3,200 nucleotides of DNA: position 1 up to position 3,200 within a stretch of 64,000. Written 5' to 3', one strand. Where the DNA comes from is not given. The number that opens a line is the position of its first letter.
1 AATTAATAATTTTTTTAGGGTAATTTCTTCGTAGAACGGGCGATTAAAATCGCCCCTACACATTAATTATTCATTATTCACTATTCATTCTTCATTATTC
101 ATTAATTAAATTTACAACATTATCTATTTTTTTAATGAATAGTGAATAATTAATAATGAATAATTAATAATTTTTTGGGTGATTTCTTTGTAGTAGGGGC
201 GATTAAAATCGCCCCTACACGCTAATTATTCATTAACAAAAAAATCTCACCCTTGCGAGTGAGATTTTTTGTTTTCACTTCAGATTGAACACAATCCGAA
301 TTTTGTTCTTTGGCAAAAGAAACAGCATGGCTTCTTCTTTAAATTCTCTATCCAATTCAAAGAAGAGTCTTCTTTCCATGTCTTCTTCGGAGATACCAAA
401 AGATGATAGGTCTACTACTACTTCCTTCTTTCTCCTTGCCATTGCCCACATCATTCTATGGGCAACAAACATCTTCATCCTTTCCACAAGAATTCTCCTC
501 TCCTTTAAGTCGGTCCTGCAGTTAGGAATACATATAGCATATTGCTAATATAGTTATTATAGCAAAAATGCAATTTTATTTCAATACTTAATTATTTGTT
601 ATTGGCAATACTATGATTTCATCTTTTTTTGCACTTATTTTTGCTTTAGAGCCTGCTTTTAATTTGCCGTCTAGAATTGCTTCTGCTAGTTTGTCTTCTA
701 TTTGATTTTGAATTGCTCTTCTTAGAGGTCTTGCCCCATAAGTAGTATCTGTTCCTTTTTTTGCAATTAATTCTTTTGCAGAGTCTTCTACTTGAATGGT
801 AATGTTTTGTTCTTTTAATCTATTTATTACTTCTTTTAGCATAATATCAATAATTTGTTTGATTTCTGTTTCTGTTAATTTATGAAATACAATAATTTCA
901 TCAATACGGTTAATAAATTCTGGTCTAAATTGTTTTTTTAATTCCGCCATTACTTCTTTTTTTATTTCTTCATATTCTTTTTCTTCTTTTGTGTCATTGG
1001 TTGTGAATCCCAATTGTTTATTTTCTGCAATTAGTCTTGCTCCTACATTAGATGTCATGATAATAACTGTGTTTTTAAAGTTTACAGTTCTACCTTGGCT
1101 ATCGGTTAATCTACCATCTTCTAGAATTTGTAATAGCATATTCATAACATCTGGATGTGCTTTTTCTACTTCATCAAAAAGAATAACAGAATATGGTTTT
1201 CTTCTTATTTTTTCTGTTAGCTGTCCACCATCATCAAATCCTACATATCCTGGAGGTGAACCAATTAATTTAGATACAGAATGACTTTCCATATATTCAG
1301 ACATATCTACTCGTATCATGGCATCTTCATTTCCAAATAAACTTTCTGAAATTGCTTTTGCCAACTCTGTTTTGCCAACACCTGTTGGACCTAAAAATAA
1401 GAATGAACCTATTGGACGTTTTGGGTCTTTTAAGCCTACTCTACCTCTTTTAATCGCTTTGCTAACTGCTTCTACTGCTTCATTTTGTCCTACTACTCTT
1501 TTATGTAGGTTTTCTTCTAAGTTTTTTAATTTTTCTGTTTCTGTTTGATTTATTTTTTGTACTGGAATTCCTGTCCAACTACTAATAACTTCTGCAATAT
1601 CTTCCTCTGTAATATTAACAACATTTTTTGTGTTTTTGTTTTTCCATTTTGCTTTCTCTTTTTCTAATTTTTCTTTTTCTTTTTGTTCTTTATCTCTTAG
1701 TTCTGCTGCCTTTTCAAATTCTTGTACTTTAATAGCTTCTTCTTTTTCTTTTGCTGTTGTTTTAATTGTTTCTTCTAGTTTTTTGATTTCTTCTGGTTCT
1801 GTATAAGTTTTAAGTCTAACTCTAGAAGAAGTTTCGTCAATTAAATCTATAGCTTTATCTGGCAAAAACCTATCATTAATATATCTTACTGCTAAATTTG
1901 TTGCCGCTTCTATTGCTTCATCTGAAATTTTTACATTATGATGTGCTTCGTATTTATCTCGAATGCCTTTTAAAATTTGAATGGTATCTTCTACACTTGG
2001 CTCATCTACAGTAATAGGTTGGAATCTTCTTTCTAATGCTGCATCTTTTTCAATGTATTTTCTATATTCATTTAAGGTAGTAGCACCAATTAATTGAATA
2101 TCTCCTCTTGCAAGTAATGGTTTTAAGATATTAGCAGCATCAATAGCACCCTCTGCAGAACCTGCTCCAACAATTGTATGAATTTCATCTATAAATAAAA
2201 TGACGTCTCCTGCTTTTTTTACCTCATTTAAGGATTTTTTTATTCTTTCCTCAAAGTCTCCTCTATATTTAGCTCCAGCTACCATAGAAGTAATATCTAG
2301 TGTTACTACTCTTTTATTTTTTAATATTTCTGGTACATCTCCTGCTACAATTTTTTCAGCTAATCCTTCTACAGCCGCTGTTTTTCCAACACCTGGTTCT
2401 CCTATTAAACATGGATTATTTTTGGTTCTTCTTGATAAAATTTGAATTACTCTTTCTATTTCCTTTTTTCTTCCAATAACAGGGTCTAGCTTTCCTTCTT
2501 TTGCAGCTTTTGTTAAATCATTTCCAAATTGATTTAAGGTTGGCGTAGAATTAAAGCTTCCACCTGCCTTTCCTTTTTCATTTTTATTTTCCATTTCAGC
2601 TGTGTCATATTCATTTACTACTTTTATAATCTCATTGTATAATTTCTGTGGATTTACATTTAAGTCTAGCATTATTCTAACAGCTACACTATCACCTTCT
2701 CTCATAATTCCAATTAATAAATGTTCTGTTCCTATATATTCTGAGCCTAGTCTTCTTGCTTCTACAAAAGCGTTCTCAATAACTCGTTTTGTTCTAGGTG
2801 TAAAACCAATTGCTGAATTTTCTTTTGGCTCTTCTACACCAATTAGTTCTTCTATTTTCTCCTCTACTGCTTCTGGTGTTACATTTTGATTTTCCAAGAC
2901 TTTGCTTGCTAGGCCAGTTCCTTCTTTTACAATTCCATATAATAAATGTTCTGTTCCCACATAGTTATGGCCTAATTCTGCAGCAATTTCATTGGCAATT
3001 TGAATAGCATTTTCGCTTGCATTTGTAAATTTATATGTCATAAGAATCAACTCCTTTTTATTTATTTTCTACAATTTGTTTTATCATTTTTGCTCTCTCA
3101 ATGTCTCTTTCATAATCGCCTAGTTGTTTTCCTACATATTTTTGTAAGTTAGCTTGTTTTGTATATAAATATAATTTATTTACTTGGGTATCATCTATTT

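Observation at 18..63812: GTAG-headed GC-rich hairpin repeat family (REP-like), at least 9 copies, all in one orientation, in a very AT-rich Clostridia genome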

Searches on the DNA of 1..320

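Call 54: search_rna_families(source=window, start=1, end=320, threshold=evalue, max_evalue=5)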
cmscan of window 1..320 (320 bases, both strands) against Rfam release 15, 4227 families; matches with E-value up to 5: 15.
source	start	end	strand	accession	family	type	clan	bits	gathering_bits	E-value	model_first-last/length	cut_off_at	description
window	147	272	+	RF00514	His_leader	Cis-reg; leader;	-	27.5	49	0.012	1-126/126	no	Histidine operon leader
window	160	270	+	RF02747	FtrA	Gene; sRNA;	-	25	134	0.14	1-111/111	no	Francisella sRNA A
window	227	289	-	RF02362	Yfr10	Gene; sRNA;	-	24.8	43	0.12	1-78/78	no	Cyanobacterial functional RNA 10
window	129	271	+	RF02070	STnc300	Gene; sRNA;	-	24.8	80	0.29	1-159/159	no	Salmonella enterica sRNA STnc300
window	202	282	+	RF02362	Yfr10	Gene; sRNA;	-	23.9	43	0.18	1-78/78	no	Cyanobacterial functional RNA 10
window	148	227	+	RF01599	plasmodium_snoR24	Gene; snRNA; snoRNA; CD-box;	-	22.6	55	1.4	1-82/82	no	small nucleolar RNA snoR24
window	35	216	-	RF04174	MIR4208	Gene; miRNA;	-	21.5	140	0.5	1-191/191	no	MIR4208 microRNA precursor family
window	224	278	-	RF01742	lactis-plasmid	Gene; sRNA;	-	19.7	70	0.89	1-106/106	no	lactis-plasmid RNA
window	225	272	-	RF02433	SpF36_sRNA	Gene; sRNA;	-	19.6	48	2.9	1-51/51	no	Streptococcus sRNA SpF36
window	113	218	-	RF01775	RsaOG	Gene; sRNA;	-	17.2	50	2.6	1-147/147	no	RNA S.aureus Orsay G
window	134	270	+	RF04315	manA-II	Cis-reg;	-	17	100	1.4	1-147/147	no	manA_II ncRNA motif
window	234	274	-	RF00654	mir-216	Gene; miRNA;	CL00094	16.6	53.5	1.7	1-77/77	no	mir-216 microRNA precursor family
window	184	292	+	RF01228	snoR111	Gene; snRNA; snoRNA; HACA-box;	-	15.6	38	3.3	1-128/128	no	Small nucleolar RNA snoR111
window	31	220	+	RF04127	MIR8007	Gene; miRNA;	-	14.5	195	2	1-226/226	no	MIR8007 microRNA precursor family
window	63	228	-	RF02792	sRNA162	Gene; antisense;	-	13.7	78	5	1-190/190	no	Archaeal Small RNA 162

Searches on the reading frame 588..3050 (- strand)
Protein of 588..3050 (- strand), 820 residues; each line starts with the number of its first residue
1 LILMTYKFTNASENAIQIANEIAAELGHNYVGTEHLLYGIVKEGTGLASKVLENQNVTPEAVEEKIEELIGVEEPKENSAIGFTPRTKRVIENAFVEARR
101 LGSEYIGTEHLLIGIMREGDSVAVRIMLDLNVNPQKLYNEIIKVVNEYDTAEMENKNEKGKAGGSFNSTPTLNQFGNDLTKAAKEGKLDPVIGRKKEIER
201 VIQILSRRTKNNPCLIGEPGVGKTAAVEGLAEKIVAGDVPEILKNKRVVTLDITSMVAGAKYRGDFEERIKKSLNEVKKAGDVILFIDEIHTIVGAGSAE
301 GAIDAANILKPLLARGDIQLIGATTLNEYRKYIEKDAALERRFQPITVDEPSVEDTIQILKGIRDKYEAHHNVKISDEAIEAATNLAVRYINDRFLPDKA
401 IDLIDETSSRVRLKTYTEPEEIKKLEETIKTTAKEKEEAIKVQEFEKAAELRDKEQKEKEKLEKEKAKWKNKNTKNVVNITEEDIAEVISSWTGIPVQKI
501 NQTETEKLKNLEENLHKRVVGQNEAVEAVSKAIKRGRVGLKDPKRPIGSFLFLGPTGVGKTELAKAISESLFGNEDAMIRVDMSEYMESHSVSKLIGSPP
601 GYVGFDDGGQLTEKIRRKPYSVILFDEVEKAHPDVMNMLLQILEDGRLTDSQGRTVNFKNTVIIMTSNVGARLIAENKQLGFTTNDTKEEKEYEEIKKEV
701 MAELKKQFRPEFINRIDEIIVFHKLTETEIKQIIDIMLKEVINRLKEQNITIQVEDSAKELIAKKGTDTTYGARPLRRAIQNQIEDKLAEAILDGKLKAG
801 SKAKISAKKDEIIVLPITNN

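Call 36: find_encoding_contigs(protein=window:588-3050:-, flank=10000, max_places=8)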
Protein window:588-3050:- (820 aa): no gene with exactly this product is on record in the collection.

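Call 38: find_encoding_contigs(protein=window:588-3041:-, flank=10000, max_places=8)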
Protein window:588-3041:- (817 aa): 12 contigs read that carry it; 5 places shown.
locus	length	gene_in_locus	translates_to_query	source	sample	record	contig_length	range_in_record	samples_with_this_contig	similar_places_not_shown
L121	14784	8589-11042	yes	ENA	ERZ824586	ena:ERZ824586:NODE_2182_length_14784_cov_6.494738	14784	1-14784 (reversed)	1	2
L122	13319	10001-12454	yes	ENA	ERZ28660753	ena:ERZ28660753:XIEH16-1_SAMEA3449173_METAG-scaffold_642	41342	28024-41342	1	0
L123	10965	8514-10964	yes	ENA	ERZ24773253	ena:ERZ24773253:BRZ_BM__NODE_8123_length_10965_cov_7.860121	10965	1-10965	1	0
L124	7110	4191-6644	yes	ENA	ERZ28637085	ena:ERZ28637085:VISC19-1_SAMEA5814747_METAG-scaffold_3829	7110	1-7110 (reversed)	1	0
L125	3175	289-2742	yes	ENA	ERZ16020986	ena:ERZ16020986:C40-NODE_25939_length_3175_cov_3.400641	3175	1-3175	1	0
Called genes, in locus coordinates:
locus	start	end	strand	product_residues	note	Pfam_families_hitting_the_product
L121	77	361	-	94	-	-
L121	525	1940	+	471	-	-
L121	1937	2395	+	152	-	-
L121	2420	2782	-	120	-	PF10825:DUF2752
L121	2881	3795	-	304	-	PF01145:Band_7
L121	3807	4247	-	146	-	PF01957:NfeD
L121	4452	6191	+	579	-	PF07833:Cu_amine_oxidN1 (weak), PF00704:Glyco_hydro_18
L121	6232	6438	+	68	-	-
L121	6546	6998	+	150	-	PF05848:CtsR, PF17727:CtsR_C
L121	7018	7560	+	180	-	PF02151:UVR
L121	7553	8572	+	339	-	PF00217:ATP-gua_Ptrans, PF27454:McsB_C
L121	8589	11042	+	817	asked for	PF02861:Clp_N, PF02861:Clp_N, PF00004:AAA, PF17871:AAA_lid_9, PF00004:AAA, PF07724:AAA_2, PF07728:AAA_5, PF10431:ClpB_D2-small, +7 more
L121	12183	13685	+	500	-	PF23598:LRR_14 (weak), PF13855:LRR_8 (weak), PF12799:LRR_4, PF12799:LRR_4, PF13855:LRR_8 (weak), PF12799:LRR_4, PF12799:LRR_4, PF13855:LRR_8, +4 more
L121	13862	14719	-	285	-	PF01545:Cation_efflux, PF16916:ZT_dimer (weak)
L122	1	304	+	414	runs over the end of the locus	PF05496:RuvB_N, PF00158:Sigma54_activat (faint), PF07724:AAA_2 (faint), PF00004:AAA, PF07728:AAA_5 (weak), PF13173:AAA_14, PF16193:AAA_assoc_2, PF12002:MgsA_C, +1 more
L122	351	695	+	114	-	PF01925:TauE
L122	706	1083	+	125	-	PF01925:TauE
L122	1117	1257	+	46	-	-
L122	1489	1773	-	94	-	-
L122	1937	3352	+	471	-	-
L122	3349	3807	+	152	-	-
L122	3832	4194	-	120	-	PF10825:DUF2752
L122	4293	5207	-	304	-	PF01145:Band_7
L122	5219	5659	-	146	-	PF01957:NfeD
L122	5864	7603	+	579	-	PF07833:Cu_amine_oxidN1 (weak), PF00704:Glyco_hydro_18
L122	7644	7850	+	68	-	-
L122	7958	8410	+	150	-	PF05848:CtsR, PF17727:CtsR_C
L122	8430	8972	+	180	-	PF02151:UVR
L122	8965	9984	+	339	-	PF00217:ATP-gua_Ptrans, PF27454:McsB_C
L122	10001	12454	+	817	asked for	PF02861:Clp_N, PF02861:Clp_N, PF00004:AAA, PF17871:AAA_lid_9, PF00004:AAA, PF07724:AAA_2, PF07728:AAA_5, PF10431:ClpB_D2-small, +7 more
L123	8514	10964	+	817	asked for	PF02861:Clp_N, PF02861:Clp_N, PF00004:AAA, PF17871:AAA_lid_9, PF00004:AAA, PF07724:AAA_2, PF07728:AAA_5, PF10431:ClpB_D2-small, +7 more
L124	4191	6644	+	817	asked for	PF02861:Clp_N, PF02861:Clp_N, PF00004:AAA, PF17871:AAA_lid_9, PF00004:AAA, PF07724:AAA_2, PF07728:AAA_5, PF10431:ClpB_D2-small, +7 more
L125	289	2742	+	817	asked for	PF02861:Clp_N, PF02861:Clp_N, PF00004:AAA, PF17871:AAA_lid_9, PF00004:AAA, PF07724:AAA_2, PF07728:AAA_5, PF10431:ClpB_D2-small, +7 more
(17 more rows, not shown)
